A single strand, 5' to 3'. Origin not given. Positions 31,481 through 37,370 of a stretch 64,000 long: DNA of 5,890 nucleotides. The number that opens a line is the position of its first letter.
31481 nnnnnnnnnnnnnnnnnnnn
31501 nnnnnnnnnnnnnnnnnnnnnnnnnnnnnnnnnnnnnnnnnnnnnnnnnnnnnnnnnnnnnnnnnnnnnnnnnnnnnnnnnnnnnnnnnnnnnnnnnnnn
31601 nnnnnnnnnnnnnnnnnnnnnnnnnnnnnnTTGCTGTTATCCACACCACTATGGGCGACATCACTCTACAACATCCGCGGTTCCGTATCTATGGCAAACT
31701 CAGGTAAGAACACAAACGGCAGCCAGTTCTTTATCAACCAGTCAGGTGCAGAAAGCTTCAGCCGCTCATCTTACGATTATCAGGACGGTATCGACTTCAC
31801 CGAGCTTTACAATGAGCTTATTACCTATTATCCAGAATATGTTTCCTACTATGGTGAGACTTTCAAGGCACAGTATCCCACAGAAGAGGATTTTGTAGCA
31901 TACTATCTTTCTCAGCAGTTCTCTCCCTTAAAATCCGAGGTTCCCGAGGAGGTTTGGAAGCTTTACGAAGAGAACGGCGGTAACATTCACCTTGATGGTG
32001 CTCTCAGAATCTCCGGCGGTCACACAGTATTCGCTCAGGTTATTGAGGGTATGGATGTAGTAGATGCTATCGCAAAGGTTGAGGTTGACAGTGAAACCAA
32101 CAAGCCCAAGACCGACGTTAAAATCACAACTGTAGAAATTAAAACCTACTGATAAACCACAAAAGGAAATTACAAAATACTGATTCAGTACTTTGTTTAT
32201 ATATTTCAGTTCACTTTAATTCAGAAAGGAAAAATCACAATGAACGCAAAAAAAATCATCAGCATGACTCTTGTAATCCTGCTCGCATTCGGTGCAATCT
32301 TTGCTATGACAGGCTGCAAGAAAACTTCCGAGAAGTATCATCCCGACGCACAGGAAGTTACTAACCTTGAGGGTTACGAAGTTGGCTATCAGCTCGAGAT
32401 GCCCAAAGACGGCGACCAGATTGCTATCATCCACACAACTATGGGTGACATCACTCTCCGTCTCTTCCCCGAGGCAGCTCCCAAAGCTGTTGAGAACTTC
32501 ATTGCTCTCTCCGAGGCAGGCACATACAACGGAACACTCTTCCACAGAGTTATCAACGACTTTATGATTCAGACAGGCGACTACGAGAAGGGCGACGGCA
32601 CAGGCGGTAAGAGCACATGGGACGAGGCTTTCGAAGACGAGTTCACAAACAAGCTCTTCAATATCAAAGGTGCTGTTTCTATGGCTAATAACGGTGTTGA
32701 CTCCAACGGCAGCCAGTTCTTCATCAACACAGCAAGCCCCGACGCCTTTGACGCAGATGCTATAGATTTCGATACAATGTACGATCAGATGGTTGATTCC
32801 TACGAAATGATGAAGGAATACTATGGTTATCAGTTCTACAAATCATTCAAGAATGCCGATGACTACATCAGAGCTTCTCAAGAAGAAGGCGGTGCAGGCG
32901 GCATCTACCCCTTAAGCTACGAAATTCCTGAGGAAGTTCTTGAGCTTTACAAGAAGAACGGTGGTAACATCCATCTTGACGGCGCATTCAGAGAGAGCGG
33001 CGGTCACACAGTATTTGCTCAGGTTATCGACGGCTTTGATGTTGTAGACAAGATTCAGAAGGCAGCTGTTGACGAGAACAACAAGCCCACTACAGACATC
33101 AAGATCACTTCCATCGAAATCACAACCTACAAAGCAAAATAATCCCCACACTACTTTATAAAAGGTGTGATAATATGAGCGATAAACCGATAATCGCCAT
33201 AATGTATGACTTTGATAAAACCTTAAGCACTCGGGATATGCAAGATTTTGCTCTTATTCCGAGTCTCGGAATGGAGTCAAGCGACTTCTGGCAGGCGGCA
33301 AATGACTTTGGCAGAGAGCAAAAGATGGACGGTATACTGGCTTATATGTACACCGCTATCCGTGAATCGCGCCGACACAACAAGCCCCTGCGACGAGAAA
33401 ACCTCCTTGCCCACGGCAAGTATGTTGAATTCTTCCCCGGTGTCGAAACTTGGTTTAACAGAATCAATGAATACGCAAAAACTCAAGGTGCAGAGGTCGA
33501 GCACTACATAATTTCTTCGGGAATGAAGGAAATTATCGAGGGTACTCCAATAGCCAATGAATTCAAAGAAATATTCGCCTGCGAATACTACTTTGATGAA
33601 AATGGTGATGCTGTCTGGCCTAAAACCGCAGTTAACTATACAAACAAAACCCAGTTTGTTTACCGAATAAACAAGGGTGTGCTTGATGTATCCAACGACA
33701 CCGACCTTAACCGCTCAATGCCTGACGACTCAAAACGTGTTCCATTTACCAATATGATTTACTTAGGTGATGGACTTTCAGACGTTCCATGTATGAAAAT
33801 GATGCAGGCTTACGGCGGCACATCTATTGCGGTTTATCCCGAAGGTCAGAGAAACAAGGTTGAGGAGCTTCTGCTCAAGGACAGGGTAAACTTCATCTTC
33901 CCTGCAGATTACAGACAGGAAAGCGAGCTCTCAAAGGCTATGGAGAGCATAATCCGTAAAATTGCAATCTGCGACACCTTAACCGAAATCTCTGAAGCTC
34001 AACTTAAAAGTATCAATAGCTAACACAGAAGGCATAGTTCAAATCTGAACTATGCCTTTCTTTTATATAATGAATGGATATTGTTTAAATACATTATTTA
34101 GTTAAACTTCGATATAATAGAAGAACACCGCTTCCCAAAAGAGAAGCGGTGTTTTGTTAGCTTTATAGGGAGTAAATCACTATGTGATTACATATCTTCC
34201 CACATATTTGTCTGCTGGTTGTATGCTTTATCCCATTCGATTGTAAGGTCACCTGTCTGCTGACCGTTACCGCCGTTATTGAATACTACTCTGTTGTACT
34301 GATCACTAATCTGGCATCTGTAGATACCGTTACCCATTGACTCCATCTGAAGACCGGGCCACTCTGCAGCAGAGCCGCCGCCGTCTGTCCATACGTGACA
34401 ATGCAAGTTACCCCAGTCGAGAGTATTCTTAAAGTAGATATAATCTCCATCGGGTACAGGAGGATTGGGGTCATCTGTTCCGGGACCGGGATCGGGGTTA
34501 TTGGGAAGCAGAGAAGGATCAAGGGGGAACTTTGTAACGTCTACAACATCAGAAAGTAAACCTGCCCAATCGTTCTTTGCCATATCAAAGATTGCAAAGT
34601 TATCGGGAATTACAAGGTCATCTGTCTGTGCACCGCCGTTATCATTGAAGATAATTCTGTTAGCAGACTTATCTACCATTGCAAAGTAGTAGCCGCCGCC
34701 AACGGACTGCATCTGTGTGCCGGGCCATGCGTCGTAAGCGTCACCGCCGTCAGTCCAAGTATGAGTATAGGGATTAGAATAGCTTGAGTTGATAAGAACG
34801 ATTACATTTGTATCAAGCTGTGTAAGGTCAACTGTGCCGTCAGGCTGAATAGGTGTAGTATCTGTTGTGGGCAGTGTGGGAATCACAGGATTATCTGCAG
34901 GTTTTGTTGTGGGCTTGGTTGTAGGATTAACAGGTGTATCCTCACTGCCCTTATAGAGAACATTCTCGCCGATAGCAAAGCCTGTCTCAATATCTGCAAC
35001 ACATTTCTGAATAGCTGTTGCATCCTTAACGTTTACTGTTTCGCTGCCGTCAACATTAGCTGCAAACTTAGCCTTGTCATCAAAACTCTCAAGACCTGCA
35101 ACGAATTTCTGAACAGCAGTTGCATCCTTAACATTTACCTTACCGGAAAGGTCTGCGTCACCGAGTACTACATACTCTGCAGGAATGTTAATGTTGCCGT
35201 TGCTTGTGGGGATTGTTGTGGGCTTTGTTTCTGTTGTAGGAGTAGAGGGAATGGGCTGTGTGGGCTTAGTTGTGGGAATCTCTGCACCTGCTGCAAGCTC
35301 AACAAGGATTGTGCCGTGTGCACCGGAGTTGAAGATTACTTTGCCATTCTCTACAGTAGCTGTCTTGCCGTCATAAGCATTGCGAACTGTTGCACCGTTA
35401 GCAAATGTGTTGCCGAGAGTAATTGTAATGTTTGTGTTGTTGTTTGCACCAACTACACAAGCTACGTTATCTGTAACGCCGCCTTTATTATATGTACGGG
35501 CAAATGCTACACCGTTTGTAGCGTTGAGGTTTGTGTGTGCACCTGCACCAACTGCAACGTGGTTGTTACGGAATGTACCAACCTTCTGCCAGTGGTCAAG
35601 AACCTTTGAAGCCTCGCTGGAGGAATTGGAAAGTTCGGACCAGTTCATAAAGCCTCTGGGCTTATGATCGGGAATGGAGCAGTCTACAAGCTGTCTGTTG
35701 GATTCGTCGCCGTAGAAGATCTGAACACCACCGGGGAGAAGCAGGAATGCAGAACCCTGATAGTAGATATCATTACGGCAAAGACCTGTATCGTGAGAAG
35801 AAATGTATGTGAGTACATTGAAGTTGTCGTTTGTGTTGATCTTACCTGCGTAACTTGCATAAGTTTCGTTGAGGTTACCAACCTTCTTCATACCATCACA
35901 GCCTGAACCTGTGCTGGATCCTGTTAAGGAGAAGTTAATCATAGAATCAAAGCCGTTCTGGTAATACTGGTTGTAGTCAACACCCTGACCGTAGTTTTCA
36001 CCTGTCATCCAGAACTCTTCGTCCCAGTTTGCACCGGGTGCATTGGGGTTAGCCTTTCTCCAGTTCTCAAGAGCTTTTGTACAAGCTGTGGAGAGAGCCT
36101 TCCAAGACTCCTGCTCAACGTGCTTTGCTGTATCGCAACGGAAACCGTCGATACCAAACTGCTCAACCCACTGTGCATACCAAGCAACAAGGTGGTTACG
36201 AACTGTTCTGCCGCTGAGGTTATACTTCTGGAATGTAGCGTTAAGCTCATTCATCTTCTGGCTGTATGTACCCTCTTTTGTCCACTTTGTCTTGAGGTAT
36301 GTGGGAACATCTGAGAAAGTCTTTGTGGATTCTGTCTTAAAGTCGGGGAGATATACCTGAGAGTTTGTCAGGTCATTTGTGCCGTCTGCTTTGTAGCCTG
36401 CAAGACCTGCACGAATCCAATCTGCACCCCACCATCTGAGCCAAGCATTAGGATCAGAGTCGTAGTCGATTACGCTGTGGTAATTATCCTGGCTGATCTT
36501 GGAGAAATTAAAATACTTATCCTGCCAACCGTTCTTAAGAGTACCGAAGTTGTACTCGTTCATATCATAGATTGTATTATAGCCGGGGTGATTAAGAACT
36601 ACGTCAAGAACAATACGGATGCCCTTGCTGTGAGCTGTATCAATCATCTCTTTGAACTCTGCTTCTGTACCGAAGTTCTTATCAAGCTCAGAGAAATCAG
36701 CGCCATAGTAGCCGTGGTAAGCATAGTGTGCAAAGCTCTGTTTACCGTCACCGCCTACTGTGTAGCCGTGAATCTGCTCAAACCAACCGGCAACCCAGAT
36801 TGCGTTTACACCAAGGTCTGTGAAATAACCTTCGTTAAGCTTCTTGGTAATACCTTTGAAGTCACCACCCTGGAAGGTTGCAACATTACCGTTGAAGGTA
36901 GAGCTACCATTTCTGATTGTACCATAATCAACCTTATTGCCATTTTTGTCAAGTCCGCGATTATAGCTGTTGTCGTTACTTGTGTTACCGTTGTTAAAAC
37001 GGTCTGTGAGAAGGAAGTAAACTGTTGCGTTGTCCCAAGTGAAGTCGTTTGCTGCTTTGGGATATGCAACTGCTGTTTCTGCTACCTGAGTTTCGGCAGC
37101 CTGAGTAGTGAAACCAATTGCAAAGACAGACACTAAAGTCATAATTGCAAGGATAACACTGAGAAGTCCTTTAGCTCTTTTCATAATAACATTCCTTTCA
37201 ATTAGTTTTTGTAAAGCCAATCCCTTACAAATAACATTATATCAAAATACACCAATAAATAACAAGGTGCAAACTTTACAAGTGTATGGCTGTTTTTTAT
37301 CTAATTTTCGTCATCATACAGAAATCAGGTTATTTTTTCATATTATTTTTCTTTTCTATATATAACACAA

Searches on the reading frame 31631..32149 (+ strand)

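Call 3: search_protein_families(library=pfam, proteins=[window:31631-32149:+], max_evalue=1)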
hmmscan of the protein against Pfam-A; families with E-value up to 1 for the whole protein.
window:31631-32149:+ (173 aa): 3 families
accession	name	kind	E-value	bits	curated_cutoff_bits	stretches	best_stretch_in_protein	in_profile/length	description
PF00160.26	Pro_isomerase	-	7e-18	65.8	21.7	2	120-169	110-158/159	Cyclophilin type peptidyl-prolyl cis-trans isomerase/CLD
PF07504.19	FTP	-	0.054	13.8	21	1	130-154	16-40/51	Fungalysin/Thermolysin Propeptide Motif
PF04940.18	BLUF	-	0.093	13.3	25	1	91-148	5-62/92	Sensors of blue-light using FAD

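Call 4: search_protein_families(library=ncbifam, proteins=[window:31631-32149:+], max_evalue=1)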
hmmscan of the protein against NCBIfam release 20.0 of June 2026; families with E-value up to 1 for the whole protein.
window:31631-32149:+ (173 aa): 2 families
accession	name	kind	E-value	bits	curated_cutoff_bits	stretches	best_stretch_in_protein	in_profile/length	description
NF008151.0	PRK10903.1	equivalog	5.3e-08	32.5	308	2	118-168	134-181/190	peptidylprolyl isomerase A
NF008057.0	PRK10791.1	equivalog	1.3e-06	28.3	297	1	130-170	119-162/164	peptidylprolyl isomerase B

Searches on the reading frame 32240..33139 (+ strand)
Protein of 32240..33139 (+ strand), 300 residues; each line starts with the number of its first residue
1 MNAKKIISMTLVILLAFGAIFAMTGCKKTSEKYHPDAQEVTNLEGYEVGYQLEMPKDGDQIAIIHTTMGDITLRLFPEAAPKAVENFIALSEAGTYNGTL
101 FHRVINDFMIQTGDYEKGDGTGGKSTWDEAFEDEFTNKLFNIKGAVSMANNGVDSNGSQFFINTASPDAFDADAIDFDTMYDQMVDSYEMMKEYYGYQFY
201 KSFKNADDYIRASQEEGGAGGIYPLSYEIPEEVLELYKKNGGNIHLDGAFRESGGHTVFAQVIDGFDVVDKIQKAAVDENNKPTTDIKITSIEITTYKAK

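Call 3: search_protein_families(library=pfam, proteins=[window:32240-33139:+], max_evalue=1)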
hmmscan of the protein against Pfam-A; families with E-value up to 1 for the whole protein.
window:32240-33139:+ (300 aa): 3 families
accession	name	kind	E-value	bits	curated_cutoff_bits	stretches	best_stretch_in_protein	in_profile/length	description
PF00160.26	Pro_isomerase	-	1.6e-45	155.6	21.7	2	64-173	4-120/159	Cyclophilin type peptidyl-prolyl cis-trans isomerase/CLD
PF14436.11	EndoU_bacteria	-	0.016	16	25.3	1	196-285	21-97/129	Bacterial EndoU nuclease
PF20130.4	DUF6520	-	0.12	13.2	25.4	1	1-38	1-38/83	Family of unknown function (DUF6520)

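Call 4: search_protein_families(library=ncbifam, proteins=[window:32240-33139:+], max_evalue=1)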
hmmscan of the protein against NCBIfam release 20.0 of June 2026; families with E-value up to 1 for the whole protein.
window:32240-33139:+ (300 aa): 2 families
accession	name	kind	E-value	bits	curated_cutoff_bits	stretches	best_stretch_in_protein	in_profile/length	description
NF008057.0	PRK10791.1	equivalog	1.5e-26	93.1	297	2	63-170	3-108/164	peptidylprolyl isomerase B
NF008151.0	PRK10903.1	equivalog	4.9e-26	91.3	308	2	56-178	25-145/190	peptidylprolyl isomerase A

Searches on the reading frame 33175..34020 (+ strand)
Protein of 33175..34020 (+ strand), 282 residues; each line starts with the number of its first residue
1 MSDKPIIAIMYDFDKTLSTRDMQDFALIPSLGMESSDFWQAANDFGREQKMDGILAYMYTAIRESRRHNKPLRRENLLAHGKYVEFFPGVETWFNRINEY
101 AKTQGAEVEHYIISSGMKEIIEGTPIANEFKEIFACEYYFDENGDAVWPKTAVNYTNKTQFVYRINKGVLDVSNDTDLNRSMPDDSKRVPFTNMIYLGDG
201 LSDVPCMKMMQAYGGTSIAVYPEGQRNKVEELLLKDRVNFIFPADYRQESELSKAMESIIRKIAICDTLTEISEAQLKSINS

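Call 3: search_protein_families(library=pfam, proteins=[window:33175-34020:+], max_evalue=1)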
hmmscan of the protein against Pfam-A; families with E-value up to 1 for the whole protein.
window:33175-34020:+ (282 aa): 2 families
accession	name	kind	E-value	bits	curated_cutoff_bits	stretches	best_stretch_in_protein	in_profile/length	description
PF12710.13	HAD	-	3.4e-08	34.6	27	1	9-208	1-189/189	haloacid dehalogenase-like hydrolase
PF06888.18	Put_Phosphatase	-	0.0011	18.9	27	1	9-210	3-188/234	Putative Phosphatase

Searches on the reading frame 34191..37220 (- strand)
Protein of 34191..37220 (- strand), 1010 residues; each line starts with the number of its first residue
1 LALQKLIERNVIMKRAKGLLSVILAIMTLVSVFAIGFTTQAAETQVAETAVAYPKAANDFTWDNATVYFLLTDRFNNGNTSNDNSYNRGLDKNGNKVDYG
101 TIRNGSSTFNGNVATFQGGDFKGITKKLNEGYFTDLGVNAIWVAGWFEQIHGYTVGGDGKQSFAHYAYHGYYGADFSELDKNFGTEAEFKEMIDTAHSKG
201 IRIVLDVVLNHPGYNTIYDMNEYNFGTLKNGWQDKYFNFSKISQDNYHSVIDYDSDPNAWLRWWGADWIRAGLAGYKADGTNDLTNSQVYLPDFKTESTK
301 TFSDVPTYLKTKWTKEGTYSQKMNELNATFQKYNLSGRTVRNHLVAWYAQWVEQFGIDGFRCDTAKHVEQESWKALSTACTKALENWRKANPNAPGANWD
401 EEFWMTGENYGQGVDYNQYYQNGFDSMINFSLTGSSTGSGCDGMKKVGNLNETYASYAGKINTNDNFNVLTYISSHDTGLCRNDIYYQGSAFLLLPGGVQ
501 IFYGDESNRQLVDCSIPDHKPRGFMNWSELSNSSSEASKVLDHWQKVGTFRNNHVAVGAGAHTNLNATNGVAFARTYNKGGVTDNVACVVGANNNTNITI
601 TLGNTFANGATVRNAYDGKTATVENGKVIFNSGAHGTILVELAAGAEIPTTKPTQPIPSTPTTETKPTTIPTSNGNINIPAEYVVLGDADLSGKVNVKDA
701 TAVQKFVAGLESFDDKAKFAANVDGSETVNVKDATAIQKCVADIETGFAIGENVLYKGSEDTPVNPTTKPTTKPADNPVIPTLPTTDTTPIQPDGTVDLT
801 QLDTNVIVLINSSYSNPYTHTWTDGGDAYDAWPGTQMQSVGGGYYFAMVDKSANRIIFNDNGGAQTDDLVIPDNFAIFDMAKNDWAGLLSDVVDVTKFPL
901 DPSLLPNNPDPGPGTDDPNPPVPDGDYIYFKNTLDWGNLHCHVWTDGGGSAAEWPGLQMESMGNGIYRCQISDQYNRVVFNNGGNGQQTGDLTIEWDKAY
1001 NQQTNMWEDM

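Call 3: search_protein_families(library=pfam, proteins=[window:34191-37220:-], max_evalue=1)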
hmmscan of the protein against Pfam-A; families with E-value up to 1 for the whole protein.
window:34191-37220:- (1010 aa): 3 families
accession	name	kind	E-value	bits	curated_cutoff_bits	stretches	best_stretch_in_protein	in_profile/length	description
PF16738.10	CBM26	-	1.2e-32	112.3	28.1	2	928-993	1-69/70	Starch-binding module 26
PF00128.31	Alpha-amylase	-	5.8e-32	111.9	22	1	69-506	1-353/446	Alpha amylase, catalytic domain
PF00404.24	Dockerin_1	-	0.0013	19.3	22.9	1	687-739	2-54/57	Dockerin type I domain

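Call 48: search_solved_structures(query=window:34191-37184:-, max_evalue=1e-20)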
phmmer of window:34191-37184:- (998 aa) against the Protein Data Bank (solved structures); distinct sequences matched with E-value up to 1e-20: 6.
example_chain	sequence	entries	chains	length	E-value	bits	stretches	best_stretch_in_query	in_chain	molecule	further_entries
9qf3_A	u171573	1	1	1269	1.7e-178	598.7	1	31-636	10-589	Ruminococcus bromii Amy4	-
9us5_A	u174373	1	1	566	3.1e-119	402.6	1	44-565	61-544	Maltohexaose-producing amylase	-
9us3_A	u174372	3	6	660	5.2e-119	401.8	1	44-565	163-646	Maltohexaose-producing amylase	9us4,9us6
8im8_A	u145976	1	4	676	1.7e-118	400.1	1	46-566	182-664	Periplasmic alpha-amylase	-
9qf9_A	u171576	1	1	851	1.8e-27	98.8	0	640-763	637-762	Ruminococcus bromii Amy16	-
9qf8_A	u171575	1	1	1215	2e-22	82.1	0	651-857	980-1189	Ruminococcus bromii Amy10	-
